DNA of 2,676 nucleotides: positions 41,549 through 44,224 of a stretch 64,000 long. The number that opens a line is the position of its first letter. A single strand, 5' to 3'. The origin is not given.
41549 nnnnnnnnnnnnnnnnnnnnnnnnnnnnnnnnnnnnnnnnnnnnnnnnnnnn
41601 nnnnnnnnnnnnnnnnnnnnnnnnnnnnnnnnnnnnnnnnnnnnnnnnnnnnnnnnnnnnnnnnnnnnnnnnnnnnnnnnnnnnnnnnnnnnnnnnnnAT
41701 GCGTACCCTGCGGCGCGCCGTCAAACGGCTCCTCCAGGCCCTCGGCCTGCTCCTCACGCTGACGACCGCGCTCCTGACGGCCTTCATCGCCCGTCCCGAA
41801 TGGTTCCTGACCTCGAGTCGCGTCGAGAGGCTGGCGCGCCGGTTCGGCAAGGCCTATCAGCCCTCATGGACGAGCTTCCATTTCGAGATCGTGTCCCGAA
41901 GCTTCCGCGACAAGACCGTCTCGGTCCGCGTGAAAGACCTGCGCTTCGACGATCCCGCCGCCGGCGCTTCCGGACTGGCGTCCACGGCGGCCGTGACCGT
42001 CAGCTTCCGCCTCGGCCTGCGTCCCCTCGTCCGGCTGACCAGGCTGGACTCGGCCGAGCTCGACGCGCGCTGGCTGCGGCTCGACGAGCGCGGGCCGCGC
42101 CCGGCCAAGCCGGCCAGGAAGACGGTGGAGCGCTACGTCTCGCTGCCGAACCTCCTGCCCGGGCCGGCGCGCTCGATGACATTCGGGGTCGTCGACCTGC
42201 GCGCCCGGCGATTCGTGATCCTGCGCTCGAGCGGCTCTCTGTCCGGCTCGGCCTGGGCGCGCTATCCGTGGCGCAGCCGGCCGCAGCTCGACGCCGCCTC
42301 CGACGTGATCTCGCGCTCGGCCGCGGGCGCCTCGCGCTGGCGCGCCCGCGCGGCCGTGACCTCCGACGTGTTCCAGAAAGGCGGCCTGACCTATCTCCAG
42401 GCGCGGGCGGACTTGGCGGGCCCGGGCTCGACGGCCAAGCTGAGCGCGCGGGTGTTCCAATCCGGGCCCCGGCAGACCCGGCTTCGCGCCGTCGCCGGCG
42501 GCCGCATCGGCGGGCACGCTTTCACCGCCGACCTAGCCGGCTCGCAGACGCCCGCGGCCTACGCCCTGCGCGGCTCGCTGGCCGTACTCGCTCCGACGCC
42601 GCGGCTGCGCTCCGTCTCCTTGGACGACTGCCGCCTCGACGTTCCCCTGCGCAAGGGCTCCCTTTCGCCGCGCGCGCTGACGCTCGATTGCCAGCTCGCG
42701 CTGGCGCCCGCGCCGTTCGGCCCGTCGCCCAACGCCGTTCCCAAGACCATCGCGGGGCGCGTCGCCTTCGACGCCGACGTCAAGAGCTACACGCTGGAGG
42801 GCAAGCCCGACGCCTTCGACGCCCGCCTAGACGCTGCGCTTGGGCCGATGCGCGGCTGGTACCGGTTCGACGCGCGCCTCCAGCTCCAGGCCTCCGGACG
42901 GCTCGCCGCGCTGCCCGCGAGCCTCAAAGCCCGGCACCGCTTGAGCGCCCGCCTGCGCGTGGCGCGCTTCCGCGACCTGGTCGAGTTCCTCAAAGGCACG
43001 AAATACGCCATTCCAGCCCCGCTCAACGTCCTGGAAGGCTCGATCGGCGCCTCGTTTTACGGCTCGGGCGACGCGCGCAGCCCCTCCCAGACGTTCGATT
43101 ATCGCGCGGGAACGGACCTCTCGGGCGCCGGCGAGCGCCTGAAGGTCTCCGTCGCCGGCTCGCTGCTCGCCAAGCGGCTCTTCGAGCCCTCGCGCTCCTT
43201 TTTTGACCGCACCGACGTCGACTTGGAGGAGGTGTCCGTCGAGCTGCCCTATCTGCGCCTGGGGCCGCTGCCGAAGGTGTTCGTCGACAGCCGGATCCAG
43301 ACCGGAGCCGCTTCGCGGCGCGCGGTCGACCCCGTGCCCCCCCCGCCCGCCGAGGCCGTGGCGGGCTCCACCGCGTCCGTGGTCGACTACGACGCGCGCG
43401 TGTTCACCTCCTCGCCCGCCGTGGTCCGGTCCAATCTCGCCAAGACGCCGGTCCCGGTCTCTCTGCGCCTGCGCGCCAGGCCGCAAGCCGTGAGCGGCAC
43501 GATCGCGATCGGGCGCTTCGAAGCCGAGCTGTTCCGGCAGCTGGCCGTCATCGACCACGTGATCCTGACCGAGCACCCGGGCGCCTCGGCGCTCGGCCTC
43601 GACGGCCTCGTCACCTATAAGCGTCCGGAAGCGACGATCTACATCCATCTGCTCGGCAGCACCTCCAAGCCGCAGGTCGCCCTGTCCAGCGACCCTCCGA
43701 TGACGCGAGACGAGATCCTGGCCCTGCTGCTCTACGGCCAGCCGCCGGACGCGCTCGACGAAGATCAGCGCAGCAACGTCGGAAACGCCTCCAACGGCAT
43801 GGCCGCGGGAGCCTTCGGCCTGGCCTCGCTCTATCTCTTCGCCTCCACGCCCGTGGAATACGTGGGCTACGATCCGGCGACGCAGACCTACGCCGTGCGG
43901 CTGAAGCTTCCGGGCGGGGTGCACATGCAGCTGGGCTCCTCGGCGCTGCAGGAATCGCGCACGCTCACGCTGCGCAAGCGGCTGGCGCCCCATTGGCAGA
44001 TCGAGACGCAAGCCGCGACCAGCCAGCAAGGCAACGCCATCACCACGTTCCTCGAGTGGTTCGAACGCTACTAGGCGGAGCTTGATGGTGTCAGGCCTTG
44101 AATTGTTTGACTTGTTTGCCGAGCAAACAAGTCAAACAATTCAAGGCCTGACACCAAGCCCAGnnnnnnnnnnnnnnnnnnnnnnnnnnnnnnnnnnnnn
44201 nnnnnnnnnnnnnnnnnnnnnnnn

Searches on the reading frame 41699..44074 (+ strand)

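Call 60: search_protein_families(library=pfam, proteins=[window:41699-44074:+], max_evalue=0.00001)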
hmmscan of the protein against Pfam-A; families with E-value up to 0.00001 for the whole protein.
window:41699-44074:+ (791 aa): 1 family
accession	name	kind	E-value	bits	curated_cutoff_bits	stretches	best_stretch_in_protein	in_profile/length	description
PF04357.19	TamB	-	5e-09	36.3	22.4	1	641-789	218-379/381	TamB, inner membrane protein subunit of TAM complex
